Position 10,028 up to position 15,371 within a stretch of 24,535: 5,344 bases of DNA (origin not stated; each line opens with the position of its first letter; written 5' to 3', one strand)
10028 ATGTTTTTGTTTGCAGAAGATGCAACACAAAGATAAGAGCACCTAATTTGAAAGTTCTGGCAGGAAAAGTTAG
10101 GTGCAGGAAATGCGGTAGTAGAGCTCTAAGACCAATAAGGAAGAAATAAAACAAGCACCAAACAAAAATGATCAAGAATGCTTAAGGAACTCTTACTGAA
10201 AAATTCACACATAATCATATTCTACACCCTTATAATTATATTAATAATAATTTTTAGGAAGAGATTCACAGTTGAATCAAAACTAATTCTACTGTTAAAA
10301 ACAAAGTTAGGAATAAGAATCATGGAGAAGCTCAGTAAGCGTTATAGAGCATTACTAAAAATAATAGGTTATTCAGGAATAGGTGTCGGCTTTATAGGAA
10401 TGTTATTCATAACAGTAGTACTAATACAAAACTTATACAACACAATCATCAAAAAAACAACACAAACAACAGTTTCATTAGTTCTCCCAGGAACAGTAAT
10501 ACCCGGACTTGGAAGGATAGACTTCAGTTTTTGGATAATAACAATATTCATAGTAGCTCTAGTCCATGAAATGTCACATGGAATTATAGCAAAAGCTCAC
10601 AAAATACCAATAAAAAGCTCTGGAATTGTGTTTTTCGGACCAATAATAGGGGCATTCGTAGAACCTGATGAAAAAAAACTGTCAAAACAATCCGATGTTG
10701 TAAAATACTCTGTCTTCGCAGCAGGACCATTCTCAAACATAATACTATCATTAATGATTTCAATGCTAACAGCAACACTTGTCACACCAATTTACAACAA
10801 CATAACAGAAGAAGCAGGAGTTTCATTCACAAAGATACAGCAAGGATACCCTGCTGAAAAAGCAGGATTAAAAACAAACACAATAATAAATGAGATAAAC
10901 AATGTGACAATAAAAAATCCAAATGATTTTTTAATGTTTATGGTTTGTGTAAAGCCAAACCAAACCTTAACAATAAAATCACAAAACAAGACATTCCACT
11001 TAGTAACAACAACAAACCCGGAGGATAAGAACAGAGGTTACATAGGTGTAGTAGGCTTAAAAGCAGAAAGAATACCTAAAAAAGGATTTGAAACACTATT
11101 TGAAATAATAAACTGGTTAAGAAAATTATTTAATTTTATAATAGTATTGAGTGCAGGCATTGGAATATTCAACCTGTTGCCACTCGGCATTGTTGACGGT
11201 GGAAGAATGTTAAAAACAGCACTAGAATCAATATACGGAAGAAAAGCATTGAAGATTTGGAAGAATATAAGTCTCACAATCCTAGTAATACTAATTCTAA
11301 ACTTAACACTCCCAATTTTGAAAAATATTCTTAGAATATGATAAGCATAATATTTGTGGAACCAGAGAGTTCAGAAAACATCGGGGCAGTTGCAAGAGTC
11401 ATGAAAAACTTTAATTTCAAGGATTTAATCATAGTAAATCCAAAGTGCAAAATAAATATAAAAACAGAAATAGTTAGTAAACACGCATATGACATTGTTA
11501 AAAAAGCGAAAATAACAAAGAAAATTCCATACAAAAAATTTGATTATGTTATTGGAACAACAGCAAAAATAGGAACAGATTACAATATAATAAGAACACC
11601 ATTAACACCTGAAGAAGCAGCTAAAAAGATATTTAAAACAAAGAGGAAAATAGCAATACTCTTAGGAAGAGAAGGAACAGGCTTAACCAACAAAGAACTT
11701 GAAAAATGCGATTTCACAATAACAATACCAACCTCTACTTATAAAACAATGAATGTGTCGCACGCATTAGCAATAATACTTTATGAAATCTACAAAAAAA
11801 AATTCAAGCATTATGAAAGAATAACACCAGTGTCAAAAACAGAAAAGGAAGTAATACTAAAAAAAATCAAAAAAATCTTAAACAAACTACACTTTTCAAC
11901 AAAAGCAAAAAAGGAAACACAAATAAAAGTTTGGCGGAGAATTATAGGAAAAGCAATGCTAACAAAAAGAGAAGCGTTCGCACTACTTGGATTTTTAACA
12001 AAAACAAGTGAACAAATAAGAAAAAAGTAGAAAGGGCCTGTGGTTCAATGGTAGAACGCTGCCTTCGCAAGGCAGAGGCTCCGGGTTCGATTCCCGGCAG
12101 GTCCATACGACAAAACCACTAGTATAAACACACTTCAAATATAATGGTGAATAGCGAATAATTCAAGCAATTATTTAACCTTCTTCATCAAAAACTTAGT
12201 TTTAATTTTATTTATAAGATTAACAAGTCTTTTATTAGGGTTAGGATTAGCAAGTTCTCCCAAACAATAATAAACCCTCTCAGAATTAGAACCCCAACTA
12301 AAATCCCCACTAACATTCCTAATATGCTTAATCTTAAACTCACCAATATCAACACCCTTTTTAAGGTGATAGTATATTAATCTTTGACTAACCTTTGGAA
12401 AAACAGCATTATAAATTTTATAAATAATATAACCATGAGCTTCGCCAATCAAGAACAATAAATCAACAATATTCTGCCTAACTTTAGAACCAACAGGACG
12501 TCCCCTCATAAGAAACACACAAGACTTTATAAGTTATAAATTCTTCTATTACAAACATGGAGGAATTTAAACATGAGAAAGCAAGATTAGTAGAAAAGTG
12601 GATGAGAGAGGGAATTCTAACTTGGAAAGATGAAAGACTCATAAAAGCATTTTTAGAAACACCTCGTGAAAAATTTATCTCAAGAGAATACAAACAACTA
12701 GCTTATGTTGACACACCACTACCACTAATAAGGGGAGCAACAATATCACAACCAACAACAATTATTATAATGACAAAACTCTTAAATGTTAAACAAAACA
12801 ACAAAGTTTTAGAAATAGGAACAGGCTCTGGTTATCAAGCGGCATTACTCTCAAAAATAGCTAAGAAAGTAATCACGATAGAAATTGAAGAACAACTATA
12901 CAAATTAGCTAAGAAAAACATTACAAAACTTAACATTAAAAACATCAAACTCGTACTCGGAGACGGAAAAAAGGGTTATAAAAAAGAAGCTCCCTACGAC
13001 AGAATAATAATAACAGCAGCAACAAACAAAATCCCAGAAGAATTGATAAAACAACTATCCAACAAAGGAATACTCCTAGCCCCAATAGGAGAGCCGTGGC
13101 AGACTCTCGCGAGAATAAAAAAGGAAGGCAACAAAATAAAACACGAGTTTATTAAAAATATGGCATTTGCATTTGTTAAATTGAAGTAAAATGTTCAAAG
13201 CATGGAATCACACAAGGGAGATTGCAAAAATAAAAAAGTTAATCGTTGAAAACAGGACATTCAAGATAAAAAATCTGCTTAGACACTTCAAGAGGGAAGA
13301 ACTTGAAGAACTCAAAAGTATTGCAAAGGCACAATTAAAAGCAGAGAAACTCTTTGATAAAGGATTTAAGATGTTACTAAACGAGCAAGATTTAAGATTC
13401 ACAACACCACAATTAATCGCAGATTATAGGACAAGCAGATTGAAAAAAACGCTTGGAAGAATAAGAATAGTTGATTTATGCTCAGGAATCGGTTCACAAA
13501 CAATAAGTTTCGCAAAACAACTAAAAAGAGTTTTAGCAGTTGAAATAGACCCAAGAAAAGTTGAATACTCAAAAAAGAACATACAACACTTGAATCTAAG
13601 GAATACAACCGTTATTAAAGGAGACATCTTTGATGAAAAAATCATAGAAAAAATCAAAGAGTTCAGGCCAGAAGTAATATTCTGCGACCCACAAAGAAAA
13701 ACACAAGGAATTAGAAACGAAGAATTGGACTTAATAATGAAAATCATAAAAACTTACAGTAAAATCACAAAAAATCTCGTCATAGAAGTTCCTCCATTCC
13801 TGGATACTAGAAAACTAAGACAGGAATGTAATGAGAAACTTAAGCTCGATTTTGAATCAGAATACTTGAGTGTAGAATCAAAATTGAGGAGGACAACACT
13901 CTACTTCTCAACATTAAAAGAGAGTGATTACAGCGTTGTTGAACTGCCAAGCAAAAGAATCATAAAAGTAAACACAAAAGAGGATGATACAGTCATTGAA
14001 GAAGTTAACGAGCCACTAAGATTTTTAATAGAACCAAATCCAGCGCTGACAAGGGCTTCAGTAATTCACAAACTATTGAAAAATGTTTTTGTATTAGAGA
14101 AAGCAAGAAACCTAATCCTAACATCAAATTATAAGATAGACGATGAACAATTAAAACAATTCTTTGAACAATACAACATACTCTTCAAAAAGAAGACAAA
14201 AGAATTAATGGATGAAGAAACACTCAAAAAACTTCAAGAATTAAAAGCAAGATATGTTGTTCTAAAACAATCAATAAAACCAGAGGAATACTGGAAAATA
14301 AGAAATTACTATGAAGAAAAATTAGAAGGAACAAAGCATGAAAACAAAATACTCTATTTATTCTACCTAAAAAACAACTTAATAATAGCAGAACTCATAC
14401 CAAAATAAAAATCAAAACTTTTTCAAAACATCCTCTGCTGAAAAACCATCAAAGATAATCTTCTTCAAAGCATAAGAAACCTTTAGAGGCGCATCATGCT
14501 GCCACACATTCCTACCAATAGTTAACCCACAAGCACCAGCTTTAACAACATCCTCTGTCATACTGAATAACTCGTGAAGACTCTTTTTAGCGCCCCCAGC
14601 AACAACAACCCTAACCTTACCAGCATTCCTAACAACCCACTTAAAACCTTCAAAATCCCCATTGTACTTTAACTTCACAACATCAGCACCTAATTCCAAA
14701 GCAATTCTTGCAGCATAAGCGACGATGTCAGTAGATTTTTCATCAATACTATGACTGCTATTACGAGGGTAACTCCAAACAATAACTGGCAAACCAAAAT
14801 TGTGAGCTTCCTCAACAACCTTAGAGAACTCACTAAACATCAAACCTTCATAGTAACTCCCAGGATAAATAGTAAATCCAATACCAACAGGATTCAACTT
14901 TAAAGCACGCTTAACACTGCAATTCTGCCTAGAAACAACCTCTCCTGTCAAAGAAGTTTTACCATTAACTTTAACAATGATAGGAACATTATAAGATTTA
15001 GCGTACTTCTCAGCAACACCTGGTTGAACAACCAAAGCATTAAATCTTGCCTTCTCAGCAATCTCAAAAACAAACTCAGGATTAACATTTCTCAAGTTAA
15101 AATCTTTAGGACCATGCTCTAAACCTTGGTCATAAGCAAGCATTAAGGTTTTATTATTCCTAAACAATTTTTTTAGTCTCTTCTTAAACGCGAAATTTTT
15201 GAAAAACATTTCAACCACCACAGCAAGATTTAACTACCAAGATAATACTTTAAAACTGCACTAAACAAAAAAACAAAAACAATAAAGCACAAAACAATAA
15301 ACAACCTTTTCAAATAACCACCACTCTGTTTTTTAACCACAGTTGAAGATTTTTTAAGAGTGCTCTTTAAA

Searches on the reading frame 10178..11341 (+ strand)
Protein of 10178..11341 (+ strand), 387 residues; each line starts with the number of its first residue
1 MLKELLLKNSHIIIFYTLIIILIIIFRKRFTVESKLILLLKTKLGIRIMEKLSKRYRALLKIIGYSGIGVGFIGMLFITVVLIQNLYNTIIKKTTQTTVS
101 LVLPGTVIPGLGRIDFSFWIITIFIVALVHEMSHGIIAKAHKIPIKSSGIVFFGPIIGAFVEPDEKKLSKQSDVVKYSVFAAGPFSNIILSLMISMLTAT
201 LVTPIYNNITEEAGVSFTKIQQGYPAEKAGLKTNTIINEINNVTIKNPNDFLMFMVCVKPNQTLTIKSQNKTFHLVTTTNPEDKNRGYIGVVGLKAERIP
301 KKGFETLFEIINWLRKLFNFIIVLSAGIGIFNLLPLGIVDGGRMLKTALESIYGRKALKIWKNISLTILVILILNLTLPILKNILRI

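Call 9: search_protein_families(library=pfam, proteins=[window:10178-11341:+])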
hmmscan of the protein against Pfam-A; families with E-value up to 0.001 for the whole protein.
window:10178-11341:+ (387 aa): 3 families
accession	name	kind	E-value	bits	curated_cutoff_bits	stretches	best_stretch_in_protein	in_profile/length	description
PF02163.28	Peptidase_M50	-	4.7e-25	88.7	27.2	1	120-374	3-219/221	Peptidase family M50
PF17820.7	PDZ_6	-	0.00034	20.7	27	1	218-254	3-39/54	PDZ domain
PF13180.12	PDZ_2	-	0.00057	20.6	27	0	211-267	10-66/80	PDZ domain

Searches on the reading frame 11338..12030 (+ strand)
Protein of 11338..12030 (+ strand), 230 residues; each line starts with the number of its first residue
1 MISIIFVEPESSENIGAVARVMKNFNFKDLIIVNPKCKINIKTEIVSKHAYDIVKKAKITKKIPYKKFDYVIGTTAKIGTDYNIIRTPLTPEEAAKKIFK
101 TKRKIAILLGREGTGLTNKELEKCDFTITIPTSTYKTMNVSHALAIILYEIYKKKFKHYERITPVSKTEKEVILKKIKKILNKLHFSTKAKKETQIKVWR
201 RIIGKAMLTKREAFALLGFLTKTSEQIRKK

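Call 9: search_protein_families(library=pfam, proteins=[window:11338-12030:+])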
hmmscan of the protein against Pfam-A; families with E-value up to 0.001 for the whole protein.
window:11338-12030:+ (230 aa): 2 families
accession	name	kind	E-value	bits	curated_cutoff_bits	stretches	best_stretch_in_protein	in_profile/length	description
PF00588.24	SpoU_methylase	-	5.9e-27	94.9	29.7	1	2-149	2-142/142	SpoU rRNA Methylase family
PF09936.14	Methyltrn_RNA_4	-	0.00015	22.1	22.6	0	77-148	105-177/182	SAM-dependent RNA methyltransferase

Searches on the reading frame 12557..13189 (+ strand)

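Call 10: search_protein_families(library=pfam, proteins=[window:12557-13189:+])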
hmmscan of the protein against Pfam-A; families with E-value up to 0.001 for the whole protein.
window:12557-13189:+ (210 aa): 17 families
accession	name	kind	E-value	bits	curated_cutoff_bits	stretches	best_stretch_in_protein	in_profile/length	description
PF01135.25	PCMT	-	2.7e-56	191.1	20.3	1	8-204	3-202/210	Protein-L-isoaspartate(D-aspartate) O-methyltransferase (PCMT)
PF00398.26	RrnaAD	-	2e-11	44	24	1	74-169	24-121/263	Ribosomal RNA adenine dimethylase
PF13847.12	Methyltransf_31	-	6.7e-09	36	27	1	79-174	2-108/145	Methyltransferase domain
PF13649.12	Methyltransf_25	-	4.8e-08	34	27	1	84-165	1-83/97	Methyltransferase domain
PF12847.13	Methyltransf_18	-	4.2e-07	30.5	27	1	78-154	12-90/151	Methyltransferase domain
PF01564.23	Spermine_synth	-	2.3e-06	27.7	22.9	1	75-203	13-157/186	Spermine/spermidine synthase domain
PF01189.24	Methyltr_RsmB-F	-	4.3e-06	27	27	1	75-154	3-87/199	16S rRNA methyltransferase RsmB/F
PF02475.24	TRM5-TYW2_MTfase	-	6.3e-06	26.7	28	1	77-170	33-130/164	TRM5/TYW2 methyltransferase domain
PF08241.18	Methyltransf_11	-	1.3e-05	26.2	21.2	1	85-159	1-73/95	Methyltransferase domain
PF05175.20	MTS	-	1.9e-05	24.8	23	1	72-152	23-104/170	Methyltransferase small domain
PF06325.19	PrmA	-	4.3e-05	23.6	22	1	66-161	146-244/296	Ribosomal protein L11 methyltransferase (PrmA)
PF01209.24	Ubie_methyltran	-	6.4e-05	22.8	20.1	1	73-153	40-123/233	ubiE/COQ5 methyltransferase family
PF02390.23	Methyltransf_4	-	8.9e-05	22.5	24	1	81-137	2-60/173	Putative methyltransferase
PF01596.23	Methyltransf_3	-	0.0001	22.1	22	1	73-141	37-109/204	O-methyltransferase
PF02353.26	CMAS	-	0.00029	20.7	27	1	70-159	52-140/273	Mycolic acid cyclopropane synthetase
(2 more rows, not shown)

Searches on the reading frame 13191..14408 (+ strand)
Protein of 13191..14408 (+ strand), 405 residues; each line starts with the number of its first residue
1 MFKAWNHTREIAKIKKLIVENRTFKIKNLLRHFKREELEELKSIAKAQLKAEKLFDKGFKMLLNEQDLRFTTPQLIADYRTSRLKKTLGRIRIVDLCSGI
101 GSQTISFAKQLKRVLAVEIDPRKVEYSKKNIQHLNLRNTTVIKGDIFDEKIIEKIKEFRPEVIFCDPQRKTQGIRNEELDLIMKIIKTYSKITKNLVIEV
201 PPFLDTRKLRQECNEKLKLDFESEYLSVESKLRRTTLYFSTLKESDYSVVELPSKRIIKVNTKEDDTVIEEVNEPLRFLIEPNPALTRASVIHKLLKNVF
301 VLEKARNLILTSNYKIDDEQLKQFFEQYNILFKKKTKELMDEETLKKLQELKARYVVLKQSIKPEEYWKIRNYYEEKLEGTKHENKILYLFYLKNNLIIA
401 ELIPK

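Call 10: search_protein_families(library=pfam, proteins=[window:13191-14408:+])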
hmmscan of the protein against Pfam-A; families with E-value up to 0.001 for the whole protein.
window:13191-14408:+ (405 aa): 11 families
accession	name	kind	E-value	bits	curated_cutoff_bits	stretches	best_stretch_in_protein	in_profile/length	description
PF09445.16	Methyltransf_15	-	9.9e-12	45.2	22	1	92-211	3-132/165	RNA cap guanine-N2 methyltransferase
PF03602.21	Cons_hypoth95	-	3.8e-07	30.4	24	1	84-185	36-141/182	Conserved hypothetical protein 95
PF02475.24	TRM5-TYW2_MTfase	-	6.8e-07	29.8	28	1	92-146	39-96/164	TRM5/TYW2 methyltransferase domain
PF13847.12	Methyltransf_31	-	1.1e-06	28.8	27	1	91-202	5-113/145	Methyltransferase domain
PF01728.25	FtsJ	-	2e-06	28.3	24.1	1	92-205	24-137/181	FtsJ-like methyltransferase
PF00398.26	RrnaAD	-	4.8e-06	26.3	24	1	92-156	33-95/263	Ribosomal RNA adenine dimethylase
PF05175.20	MTS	-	2.2e-05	24.6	23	1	90-167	32-106/170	Methyltransferase small domain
PF13649.12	Methyltransf_25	-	2.3e-05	25.4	27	1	93-148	1-57/97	Methyltransferase domain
PF02390.23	Methyltransf_4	-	2.4e-05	24.3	24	1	93-171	5-87/173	Putative methyltransferase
PF01189.24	Methyltr_RsmB-F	-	3.6e-05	23.9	27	1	92-147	11-69/199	16S rRNA methyltransferase RsmB/F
PF05958.17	tRNA_U5-meth_tr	-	0.00081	18.9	23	0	93-143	205-255/357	tRNA (Uracil-5-)-methyltransferase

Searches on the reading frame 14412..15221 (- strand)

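Call 10: search_protein_families(library=pfam, proteins=[window:14412-15221:-])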
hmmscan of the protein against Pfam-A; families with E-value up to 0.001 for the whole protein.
window:14412-15221:- (269 aa): 1 family
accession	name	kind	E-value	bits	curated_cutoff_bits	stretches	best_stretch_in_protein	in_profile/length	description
PF01791.15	DeoC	-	1.5e-35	123.3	23.8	1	26-242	2-229/229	DeoC/LacD family aldolase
